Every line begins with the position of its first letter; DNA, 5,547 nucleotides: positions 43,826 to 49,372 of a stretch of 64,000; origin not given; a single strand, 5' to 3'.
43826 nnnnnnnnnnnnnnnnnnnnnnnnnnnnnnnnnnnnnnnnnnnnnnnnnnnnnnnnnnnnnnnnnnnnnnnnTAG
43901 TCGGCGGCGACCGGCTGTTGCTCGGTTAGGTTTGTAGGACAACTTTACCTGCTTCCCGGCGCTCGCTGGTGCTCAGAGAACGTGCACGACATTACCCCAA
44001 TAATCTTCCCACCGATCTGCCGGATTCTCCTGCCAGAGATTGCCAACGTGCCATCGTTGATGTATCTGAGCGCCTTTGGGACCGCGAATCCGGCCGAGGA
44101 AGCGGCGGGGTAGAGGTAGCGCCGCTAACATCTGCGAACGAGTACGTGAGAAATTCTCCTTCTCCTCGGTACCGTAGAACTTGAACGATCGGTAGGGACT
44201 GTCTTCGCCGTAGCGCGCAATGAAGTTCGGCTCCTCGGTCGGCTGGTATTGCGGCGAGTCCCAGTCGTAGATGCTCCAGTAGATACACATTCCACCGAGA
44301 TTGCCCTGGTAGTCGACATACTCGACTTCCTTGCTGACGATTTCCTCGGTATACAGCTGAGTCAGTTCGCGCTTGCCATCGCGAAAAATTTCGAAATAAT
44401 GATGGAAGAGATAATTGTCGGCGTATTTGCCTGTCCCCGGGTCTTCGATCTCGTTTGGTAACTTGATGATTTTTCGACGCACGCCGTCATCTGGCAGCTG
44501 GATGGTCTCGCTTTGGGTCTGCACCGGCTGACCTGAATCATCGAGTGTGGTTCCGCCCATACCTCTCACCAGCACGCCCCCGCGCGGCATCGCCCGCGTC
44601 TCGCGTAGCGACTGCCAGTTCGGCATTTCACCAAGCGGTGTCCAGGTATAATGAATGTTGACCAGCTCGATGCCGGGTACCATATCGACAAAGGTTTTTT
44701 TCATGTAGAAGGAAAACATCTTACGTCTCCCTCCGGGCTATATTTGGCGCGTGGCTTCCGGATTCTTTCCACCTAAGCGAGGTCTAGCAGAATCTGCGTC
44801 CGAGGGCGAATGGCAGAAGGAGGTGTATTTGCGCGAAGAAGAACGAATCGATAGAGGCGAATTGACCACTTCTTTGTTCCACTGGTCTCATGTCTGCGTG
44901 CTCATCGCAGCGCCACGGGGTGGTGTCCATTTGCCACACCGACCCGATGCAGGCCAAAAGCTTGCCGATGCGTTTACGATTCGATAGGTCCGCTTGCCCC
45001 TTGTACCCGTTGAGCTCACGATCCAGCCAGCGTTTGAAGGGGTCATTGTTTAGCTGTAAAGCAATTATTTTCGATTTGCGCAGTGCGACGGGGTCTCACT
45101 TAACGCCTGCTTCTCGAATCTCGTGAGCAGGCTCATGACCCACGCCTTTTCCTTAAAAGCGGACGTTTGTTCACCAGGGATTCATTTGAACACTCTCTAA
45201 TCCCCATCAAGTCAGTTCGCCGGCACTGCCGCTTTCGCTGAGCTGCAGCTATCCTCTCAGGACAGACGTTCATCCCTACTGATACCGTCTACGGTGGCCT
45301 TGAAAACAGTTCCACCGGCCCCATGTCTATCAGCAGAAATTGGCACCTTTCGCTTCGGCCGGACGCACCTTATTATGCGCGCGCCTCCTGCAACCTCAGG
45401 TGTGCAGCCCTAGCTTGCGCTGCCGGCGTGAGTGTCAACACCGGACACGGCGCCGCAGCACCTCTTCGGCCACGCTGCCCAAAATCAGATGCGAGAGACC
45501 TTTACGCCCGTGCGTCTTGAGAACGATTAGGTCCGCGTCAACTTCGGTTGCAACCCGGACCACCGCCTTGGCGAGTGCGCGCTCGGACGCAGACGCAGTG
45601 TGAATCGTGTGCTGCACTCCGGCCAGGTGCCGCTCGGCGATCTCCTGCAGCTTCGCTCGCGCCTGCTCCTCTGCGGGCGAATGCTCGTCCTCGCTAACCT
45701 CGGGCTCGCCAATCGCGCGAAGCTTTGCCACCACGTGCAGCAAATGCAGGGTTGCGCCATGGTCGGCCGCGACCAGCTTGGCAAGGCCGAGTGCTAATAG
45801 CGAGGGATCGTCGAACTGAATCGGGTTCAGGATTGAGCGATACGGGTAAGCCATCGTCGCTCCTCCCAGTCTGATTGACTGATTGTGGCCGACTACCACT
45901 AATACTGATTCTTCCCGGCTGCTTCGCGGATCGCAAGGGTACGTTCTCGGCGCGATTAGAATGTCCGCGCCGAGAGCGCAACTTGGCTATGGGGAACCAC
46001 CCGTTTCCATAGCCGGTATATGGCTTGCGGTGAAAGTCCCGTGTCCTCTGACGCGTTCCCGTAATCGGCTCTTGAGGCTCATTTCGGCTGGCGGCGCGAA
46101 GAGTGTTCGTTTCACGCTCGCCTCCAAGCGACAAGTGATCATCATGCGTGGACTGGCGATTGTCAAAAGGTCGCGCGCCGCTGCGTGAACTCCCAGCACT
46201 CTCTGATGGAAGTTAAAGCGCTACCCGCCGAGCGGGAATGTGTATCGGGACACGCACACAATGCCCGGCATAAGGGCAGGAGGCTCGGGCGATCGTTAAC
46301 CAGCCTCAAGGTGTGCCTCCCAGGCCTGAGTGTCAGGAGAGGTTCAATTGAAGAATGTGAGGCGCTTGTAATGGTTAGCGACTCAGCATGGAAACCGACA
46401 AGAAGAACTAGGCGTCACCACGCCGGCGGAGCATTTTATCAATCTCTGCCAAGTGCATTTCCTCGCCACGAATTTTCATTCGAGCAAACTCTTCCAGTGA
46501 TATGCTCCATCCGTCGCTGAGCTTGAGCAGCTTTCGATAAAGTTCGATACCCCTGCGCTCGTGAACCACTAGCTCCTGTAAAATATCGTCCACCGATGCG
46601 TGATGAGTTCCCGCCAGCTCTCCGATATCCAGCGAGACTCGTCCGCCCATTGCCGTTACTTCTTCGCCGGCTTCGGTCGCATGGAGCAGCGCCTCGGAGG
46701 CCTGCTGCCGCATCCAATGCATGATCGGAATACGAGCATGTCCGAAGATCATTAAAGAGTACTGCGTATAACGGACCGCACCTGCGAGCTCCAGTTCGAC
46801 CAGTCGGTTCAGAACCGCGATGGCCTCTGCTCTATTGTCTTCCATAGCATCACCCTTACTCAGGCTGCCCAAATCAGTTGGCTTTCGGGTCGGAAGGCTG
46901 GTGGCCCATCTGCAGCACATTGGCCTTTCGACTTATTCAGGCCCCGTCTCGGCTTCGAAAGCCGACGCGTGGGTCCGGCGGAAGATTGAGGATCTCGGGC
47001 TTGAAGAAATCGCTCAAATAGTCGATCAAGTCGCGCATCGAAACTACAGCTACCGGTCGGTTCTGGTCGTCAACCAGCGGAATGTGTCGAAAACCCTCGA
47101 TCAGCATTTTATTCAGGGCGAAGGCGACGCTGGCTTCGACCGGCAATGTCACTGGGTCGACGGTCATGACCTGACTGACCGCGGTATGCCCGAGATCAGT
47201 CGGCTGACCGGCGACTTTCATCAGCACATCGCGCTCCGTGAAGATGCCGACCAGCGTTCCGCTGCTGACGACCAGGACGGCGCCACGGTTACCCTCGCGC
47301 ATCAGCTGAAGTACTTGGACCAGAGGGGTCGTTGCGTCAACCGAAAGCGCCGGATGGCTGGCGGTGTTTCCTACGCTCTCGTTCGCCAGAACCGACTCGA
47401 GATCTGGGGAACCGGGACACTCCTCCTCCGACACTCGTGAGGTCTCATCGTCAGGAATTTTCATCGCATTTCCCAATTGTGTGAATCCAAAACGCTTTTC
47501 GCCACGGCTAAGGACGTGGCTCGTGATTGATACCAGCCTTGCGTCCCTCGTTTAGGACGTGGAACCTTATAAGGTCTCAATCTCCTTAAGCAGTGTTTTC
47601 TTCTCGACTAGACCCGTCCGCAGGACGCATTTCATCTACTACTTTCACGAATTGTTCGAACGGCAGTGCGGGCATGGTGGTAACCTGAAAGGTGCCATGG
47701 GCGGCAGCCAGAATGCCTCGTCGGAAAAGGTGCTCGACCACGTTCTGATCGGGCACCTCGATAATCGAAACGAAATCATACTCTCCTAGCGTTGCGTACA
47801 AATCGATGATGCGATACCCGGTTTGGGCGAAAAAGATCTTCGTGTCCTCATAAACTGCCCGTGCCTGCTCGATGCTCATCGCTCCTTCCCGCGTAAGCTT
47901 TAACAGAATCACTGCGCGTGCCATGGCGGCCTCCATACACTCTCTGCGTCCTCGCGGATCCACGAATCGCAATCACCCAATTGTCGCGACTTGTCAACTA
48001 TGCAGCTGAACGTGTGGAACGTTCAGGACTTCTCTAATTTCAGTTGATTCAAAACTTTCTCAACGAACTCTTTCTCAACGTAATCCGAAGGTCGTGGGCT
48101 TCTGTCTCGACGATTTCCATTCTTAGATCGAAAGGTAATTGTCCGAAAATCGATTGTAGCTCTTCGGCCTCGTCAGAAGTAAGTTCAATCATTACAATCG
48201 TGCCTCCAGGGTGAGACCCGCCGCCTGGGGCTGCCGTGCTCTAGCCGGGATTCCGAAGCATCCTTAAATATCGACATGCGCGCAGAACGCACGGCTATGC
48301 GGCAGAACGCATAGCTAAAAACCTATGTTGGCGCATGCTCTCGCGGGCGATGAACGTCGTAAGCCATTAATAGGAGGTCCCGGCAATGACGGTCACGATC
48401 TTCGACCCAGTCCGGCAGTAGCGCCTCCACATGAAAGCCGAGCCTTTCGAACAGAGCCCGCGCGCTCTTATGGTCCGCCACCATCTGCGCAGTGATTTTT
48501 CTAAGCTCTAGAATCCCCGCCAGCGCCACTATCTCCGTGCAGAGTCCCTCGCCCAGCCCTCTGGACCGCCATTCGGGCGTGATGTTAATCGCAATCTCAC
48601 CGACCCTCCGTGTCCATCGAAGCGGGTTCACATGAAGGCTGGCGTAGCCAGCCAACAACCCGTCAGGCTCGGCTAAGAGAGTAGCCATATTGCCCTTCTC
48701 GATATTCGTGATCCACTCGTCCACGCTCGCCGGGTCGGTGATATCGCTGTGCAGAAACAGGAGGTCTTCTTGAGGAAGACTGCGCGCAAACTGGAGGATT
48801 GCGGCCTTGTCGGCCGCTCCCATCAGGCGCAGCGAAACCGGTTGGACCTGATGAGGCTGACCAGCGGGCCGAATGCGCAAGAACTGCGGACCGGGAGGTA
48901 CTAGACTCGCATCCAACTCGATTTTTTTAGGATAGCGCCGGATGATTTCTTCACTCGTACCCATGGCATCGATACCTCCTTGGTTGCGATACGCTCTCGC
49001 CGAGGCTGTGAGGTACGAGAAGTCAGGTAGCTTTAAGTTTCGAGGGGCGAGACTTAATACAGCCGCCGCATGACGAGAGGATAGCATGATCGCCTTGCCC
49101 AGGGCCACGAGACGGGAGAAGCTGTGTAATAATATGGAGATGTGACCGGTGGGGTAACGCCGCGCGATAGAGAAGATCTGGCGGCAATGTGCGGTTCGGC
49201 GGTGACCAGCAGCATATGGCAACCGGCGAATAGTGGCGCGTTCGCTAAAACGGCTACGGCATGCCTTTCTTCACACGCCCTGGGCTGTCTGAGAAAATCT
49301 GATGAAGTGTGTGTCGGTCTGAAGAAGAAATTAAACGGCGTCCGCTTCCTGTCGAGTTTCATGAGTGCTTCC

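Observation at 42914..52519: Three paralogs of a protein family I cannot place, embedded in a stress-gene neighbourhood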

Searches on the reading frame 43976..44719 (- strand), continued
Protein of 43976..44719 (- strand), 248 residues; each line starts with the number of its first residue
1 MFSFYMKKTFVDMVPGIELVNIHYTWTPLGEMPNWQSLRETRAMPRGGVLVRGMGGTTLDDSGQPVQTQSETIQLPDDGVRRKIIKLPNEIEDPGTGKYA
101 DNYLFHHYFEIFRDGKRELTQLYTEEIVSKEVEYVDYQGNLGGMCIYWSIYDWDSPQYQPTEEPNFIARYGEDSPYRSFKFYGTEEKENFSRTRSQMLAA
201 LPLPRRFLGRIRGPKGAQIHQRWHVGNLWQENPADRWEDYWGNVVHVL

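Call 75: find_encoding_contigs(protein=P0301, flank=6000, max_places=2)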
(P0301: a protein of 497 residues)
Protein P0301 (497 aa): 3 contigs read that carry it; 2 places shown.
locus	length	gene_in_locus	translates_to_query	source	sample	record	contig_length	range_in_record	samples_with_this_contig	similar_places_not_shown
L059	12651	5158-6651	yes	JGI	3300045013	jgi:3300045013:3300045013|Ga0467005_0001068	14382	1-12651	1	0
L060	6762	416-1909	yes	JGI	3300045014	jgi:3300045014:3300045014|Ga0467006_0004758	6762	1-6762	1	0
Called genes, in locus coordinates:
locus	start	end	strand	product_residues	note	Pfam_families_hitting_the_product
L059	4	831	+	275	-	PF22691:Thiolase_C_1, PF02803:Thiolase_C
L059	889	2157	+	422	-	PF13796:Sensor, PF07730:HisKA_3, PF02518:HATPase_c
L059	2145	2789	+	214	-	PF00072:Response_reg, PF08281:Sigma70_r4_2 (weak), PF00196:GerE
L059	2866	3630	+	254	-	PF13349:DUF4097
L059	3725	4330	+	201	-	PF01794:Ferric_reduct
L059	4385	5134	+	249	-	-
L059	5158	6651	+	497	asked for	PF04909:Amidohydro_2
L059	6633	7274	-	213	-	-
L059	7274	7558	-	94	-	-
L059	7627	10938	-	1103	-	PF00211:Guanylate_cyc, PF13191:AAA_16, PF13401:AAA_22 (faint)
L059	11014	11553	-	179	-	-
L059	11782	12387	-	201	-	-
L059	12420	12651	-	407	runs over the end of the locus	PF12704:MacB_PCD, PF02687:FtsX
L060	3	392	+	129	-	?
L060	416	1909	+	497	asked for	PF04909:Amidohydro_2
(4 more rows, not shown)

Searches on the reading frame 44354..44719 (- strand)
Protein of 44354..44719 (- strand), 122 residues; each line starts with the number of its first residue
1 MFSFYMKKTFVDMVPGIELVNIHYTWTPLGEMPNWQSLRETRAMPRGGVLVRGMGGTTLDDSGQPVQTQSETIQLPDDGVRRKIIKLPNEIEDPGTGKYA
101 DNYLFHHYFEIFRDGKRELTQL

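Call 56: predict_structure(alignment_id=A3)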
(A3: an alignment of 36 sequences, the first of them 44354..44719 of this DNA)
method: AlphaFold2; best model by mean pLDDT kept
length: 122 residues; sequences in the alignment: 36
mean_pLDDT: 83.4   pTM: 0.69
mean pLDDT of the five models: 83.4, 82.8, 82.1, 81.6, 80.6
residues with pLDDT >= 90: 50; 70-90: 51; 50-70: 21; < 50: 0
segments of 3 or more residues with pLDDT < 50: none
pLDDT, mean of each block of 10 residues (from residue 1): 89 85 94 90 80 61 69 79 91 90 93 85 55
secondary structure, 60 per line:
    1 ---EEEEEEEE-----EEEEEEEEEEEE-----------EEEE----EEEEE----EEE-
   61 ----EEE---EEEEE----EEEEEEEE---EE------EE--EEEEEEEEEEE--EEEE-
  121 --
elements in order: E4-11 E17-28 E40-43 E48-52 E57-59 E65-67 E71-75 E80-87 E103-113 E116-119

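Call 61: fold_search(model_id=the predicted structure, library=pdb)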
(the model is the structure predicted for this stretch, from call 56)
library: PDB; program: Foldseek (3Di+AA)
matches with E <= 10: 773; with E <= 0.001: 0
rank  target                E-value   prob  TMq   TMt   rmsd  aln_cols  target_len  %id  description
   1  3fn9_D                6.2e-02  0.84  0.30  0.08  11.1       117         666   14  Crystal structure of putative beta-galactosidase from bacteroides fragilis (released 2009-01-13)
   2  3fn9_A                8.5e-02  0.66  0.27  0.07  11.9       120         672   17  Crystal structure of putative beta-galactosidase from bacteroides fragilis (released 2009-01-13)
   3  5t98_A                9.5e-02  0.82  0.32  0.07  11.8       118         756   14  Crystal structure of BuGH2Awt (released 2017-09-13)
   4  4ypj_A                1.5e-01  0.57  0.29  0.06  11.7       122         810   11  X-ray Structure of The Mutant of Glycoside Hydrolase (released 2015-04-29)
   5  4gej_E                1.5e-01  0.23  0.28  0.25  12.4       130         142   15  N-terminal domain of VDUP-1 (released 2013-02-27)
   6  1gvi_A                1.6e-01  0.92  0.37  0.09   9.5       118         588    8  Thermus maltogenic amylase in complex with beta-CD (released 2002-06-06)
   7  1j0h_A                1.8e-01  0.91  0.37  0.09   8.0       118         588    8  Crystal structure of Bacillus stearothermophilus neopullulanase (released 2003-01-28)
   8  4gej_A                1.9e-01  0.75  0.41  0.38  11.4       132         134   10  N-terminal domain of VDUP-1 (released 2013-02-27)
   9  4zoa_A                2.4e-01  0.18  0.23  0.07  11.1       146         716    7  Crystal Structure of beta-glucosidase from Listeria innocua in complex with isofagomine (released 2016-05-18)
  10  5t99_A                2.5e-01  0.51  0.30  0.07  11.7       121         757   10  Crystal structure of BuGH2Awt in complex with Galactoisofagomine (released 2017-09-13)
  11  6qud                  2.5e-01  0.47  0.32  0.07   9.9       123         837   11  2-deoxy-galactose reaction intermediate of a Truncated beta-galactosidase III from Bifidobacterium bifidum (released 2020-03-18)
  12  4zo6_A                2.5e-01  0.15  0.22  0.07  11.2       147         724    7  Crystal Structure of mutant (D270A) beta-glucosidase from Listeria innocua in complex with cellobiose (released 2016-05-18)
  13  4zoe_A                2.6e-01  0.20  0.25  0.07  11.8       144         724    6  Crystal Structure of beta-glucosidase from Listeria innocua (released 2016-05-18)
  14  1j0j_A                2.8e-01  0.80  0.34  0.09   8.4       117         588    8  Crystal structure of neopullulanase E357Q complex with maltotetraose (released 2003-01-28)
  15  7cwd                  2.8e-01  0.28  0.26  0.06  12.4       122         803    9  Crystal structure of beta-galactosidase II from Bacillus circulans in complex with beta-D-galactopyranosyl disaccharide (released 2020-12-09)
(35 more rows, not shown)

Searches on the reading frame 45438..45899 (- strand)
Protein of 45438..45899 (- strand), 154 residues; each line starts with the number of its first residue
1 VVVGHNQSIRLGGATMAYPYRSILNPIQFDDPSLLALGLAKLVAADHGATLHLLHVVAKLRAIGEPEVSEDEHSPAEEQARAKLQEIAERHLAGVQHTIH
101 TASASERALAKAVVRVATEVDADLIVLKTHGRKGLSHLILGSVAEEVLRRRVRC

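Call 18: search_protein_families(library=pfam, proteins=[window:45438-45899:-], max_evalue=0.01)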
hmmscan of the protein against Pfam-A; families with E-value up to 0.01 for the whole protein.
window:45438-45899:- (154 aa): 1 family
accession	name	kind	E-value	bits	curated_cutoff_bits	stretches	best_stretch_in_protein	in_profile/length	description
PF00582.32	Usp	-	1.1e-20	75.1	24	1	20-150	2-132/141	Universal stress protein family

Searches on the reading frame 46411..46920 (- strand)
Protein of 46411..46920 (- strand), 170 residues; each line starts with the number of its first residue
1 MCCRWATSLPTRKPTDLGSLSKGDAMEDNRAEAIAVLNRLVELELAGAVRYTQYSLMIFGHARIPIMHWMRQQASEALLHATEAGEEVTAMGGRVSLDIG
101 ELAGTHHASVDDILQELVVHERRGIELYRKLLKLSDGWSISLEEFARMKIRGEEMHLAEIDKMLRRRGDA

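Call 18: search_protein_families(library=pfam, proteins=[window:46411-46920:-], max_evalue=0.01)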
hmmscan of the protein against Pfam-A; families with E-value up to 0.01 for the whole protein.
window:46411-46920:- (170 aa): 1 family
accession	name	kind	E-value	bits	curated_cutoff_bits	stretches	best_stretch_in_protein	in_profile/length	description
PF00210.30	Ferritin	-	1.8e-14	54.3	24.5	1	34-165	1-137/142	Ferritin-like domain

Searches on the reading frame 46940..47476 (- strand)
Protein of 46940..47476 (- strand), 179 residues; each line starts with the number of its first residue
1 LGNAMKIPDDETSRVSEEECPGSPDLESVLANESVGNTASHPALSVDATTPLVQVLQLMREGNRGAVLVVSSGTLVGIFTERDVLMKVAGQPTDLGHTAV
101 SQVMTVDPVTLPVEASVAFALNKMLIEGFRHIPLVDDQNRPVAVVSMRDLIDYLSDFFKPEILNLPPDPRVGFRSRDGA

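Call 18: search_protein_families(library=pfam, proteins=[window:46940-47476:-], max_evalue=0.01)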
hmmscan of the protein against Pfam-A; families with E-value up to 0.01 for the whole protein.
window:46940-47476:- (179 aa): 1 family
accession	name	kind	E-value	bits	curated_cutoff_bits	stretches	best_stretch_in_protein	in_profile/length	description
PF00571.33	CBS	-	9.5e-25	87.1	24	2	100-155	1-56/57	CBS domain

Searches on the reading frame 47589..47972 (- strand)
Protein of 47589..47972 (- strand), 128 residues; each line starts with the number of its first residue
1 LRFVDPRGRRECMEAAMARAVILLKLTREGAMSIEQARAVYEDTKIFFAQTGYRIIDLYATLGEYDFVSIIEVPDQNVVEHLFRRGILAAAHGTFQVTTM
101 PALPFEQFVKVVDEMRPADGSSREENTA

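Call 18: search_protein_families(library=pfam, proteins=[window:47589-47972:-], max_evalue=0.01)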
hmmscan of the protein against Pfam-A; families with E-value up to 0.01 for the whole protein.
window:47589-47972:- (128 aa): 2 families
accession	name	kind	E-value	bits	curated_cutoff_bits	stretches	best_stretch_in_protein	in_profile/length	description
PF08734.17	GYD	-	2e-14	53.8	31.4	1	21-111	2-90/91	GYD domain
PF01037.27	AsnC_trans_reg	-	0.0053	17.1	25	1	55-89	24-58/73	Lrp/AsnC ligand binding domain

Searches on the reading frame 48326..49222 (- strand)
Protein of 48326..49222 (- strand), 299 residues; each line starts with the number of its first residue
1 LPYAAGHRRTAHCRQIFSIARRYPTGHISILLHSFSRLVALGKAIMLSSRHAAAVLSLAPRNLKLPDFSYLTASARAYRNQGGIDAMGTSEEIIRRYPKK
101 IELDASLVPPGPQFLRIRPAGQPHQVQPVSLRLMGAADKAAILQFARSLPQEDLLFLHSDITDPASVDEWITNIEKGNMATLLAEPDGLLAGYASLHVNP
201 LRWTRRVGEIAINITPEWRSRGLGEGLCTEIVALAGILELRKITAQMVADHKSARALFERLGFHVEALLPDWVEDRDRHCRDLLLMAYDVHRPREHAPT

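Call 18: search_protein_families(library=pfam, proteins=[window:48326-49222:-], max_evalue=0.01)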
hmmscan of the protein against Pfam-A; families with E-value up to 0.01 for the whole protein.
window:48326-49222:- (299 aa): 6 families
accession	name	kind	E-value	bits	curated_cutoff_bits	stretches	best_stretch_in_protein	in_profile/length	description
PF00583.31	Acetyltransf_1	-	3.7e-10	40.6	20.7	1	163-263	21-116/116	Acetyltransferase (GNAT) family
PF13302.13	Acetyltransf_3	-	5.1e-07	30.9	25.4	1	131-264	4-138/138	Acetyltransferase (GNAT) domain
PF13508.13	Acetyltransf_7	-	2e-06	28.5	27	1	182-264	6-83/84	Acetyltransferase (GNAT) domain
PF08445.16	FR47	-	1.9e-05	25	22.1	1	208-265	22-79/86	FR47-like protein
PF13673.13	Acetyltransf_10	-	2.9e-05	24.5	23.6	1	168-265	20-109/128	Acetyltransferase (GNAT) domain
PF13420.13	Acetyltransf_4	-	0.00031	21.2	24.3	1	167-279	37-150/155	Acetyltransferase (GNAT) domain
